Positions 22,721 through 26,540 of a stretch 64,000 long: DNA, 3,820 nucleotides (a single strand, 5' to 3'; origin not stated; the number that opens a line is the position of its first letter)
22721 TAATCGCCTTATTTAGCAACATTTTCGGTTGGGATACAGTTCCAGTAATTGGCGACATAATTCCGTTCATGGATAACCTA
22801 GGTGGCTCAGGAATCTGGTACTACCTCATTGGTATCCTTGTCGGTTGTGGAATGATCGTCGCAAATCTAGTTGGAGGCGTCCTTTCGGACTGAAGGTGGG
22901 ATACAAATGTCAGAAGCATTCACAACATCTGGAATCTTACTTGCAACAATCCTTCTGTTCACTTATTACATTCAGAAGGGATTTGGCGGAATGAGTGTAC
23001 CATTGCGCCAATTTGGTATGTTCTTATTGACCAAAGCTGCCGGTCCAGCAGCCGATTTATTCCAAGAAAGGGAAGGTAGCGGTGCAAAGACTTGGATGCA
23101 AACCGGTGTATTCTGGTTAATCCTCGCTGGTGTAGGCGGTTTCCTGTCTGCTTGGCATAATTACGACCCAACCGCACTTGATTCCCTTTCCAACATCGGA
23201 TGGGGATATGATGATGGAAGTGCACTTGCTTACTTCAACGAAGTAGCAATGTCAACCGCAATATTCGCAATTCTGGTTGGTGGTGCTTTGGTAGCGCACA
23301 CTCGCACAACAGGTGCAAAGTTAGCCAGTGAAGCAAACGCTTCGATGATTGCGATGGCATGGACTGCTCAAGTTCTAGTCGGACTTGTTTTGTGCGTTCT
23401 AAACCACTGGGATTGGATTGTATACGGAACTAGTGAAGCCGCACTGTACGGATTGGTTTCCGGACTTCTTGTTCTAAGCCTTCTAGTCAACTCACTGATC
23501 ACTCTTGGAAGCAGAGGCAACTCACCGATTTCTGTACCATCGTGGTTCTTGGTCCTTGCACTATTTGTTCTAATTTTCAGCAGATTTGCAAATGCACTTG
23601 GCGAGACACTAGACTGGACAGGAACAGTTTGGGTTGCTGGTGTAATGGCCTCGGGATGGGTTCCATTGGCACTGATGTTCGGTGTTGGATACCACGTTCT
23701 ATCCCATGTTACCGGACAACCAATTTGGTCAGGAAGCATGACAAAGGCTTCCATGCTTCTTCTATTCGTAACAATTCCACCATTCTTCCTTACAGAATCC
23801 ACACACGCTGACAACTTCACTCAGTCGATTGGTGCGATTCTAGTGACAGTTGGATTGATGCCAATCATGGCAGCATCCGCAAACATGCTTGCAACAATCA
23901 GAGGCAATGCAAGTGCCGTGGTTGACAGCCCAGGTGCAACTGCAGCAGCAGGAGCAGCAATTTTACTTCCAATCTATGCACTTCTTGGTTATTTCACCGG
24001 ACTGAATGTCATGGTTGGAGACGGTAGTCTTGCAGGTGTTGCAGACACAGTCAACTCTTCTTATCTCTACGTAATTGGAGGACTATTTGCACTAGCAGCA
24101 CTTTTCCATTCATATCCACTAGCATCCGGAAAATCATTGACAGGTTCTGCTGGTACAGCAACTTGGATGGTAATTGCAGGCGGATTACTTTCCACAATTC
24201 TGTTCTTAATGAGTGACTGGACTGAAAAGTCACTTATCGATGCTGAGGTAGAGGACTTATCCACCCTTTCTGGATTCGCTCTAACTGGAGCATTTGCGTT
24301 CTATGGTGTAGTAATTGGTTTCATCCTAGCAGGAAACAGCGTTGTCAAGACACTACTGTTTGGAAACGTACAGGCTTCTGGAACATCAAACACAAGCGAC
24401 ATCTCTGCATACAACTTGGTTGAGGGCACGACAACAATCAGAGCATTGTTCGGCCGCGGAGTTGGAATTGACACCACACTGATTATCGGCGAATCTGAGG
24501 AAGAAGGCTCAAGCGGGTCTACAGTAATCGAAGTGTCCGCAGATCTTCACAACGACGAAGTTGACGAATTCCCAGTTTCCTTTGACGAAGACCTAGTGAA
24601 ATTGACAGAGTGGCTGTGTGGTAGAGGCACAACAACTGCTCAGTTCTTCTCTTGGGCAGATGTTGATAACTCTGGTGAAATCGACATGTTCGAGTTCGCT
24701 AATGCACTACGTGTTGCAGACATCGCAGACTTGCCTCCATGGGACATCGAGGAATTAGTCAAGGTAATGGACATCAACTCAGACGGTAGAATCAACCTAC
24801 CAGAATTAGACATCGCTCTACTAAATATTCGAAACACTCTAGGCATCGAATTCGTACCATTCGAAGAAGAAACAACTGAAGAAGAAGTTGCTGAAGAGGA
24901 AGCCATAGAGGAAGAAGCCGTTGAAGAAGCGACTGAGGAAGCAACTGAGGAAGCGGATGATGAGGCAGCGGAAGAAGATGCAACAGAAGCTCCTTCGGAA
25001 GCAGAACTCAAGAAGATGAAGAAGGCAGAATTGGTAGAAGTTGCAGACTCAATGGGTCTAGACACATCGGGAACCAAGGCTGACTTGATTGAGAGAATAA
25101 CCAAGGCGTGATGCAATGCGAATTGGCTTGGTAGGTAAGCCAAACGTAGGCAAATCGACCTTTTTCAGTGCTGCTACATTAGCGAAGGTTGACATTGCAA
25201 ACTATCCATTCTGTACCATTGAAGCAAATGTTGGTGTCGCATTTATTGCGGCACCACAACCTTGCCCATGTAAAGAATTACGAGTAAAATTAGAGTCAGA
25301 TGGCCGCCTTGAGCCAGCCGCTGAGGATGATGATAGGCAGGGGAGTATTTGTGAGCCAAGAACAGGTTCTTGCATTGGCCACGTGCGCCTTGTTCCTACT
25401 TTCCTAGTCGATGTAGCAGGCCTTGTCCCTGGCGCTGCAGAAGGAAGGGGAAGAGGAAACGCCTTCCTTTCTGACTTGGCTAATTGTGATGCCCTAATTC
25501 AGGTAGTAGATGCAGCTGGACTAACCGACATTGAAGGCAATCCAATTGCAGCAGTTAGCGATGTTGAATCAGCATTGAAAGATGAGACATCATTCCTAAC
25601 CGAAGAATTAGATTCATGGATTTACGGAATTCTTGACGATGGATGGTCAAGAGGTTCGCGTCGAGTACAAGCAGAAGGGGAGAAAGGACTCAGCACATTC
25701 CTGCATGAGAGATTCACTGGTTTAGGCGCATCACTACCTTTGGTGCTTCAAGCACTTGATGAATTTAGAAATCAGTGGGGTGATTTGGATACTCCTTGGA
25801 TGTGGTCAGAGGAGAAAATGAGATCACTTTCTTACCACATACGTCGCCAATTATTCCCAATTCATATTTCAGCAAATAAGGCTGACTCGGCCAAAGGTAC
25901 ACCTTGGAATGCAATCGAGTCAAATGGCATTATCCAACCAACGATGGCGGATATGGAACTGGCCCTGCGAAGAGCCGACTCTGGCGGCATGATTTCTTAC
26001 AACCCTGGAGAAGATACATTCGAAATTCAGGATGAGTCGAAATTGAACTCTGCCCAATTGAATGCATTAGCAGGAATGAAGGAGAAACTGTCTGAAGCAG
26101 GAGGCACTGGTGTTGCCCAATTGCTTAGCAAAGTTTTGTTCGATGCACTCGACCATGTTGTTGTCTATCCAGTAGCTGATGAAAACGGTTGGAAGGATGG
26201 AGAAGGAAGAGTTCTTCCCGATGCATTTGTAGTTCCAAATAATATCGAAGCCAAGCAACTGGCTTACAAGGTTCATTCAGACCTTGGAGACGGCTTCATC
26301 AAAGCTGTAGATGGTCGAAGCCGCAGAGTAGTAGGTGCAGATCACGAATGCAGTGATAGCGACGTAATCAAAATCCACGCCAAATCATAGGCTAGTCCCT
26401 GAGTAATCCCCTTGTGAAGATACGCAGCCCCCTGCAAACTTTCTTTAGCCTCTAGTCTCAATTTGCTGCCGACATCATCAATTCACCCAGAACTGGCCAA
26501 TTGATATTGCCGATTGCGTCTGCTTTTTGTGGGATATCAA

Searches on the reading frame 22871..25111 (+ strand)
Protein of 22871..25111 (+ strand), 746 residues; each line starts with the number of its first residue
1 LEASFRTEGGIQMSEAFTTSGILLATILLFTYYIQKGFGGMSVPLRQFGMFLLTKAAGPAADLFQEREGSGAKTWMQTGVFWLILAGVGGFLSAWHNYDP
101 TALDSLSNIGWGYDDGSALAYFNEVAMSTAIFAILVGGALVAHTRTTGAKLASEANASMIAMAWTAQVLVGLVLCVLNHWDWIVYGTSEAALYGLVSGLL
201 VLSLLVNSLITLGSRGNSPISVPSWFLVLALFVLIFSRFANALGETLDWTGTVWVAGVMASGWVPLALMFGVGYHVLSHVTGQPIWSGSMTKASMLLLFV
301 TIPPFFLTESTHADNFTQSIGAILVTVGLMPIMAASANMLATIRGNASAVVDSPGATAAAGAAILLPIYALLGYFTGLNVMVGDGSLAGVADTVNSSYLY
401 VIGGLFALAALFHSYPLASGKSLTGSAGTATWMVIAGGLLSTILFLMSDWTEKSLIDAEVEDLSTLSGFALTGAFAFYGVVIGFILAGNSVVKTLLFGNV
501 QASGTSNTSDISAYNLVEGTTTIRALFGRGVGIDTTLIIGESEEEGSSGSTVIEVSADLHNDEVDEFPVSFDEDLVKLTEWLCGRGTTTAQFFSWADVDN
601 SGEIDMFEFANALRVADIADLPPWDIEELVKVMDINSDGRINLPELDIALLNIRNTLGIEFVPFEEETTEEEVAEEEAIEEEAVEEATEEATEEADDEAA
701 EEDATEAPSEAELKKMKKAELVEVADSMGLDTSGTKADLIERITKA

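Call 11: search_protein_families(library=pfam, proteins=[window:22871-25111:+], max_evalue=0.001)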
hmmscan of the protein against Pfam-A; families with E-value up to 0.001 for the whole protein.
window:22871-25111:+ (746 aa): 6 families
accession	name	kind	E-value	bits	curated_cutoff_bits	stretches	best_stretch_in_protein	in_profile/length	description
PF02037.33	SAP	-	6.3e-10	38.9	23.9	1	713-746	2-35/37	SAP domain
PF13405.12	EF-hand_6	-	7e-06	25.8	25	0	591-614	4-27/30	EF-hand domain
PF00036.39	EF-hand_1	-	7.3e-06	25.6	25.4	0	625-646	1-22/29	EF hand domain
PF13499.12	EF-hand_7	-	2.2e-05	25.2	30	1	592-645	7-61/67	EF-hand domain pair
PF13202.12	EF-hand_5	-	5e-05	23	25.9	0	593-610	5-22/25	EF hand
PF18953.6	SAP_new25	-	0.00056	19.9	26.3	1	718-744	10-36/51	SAP domain-containing new25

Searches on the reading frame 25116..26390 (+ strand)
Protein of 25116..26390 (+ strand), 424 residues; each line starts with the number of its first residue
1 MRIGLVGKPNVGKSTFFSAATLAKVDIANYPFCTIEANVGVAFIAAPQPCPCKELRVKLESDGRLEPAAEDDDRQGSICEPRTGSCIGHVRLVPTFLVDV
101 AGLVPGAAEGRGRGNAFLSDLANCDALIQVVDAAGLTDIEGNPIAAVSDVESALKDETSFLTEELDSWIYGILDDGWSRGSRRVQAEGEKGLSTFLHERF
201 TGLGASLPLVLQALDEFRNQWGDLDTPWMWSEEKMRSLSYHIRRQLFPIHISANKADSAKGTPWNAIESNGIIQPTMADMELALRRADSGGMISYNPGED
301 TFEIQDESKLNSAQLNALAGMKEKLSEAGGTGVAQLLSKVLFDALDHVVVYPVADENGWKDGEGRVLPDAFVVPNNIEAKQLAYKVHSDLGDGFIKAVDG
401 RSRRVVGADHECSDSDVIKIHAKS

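Call 11: search_protein_families(library=pfam, proteins=[window:25116-26390:+], max_evalue=0.001)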
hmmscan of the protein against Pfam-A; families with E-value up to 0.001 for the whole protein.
window:25116-26390:+ (424 aa): 4 families
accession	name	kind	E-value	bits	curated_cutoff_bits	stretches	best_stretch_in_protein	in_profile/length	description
PF08438.16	YGR210-like_G4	-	5.7e-25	88.3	24.7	1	253-355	2-108/108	Obg-like GTPase YGR210-like, G4 motif-containing domain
PF01926.29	MMR_HSR1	-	1.5e-15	57.7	21.9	1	2-139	1-92/113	50S ribosome-binding GTPase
PF02421.24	FeoB_N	-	4.1e-08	33.3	27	1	2-41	2-41/156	Ferrous iron transport protein B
PF02824.27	TGS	-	1.5e-06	28.6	22.2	1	366-421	4-59/60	TGS domain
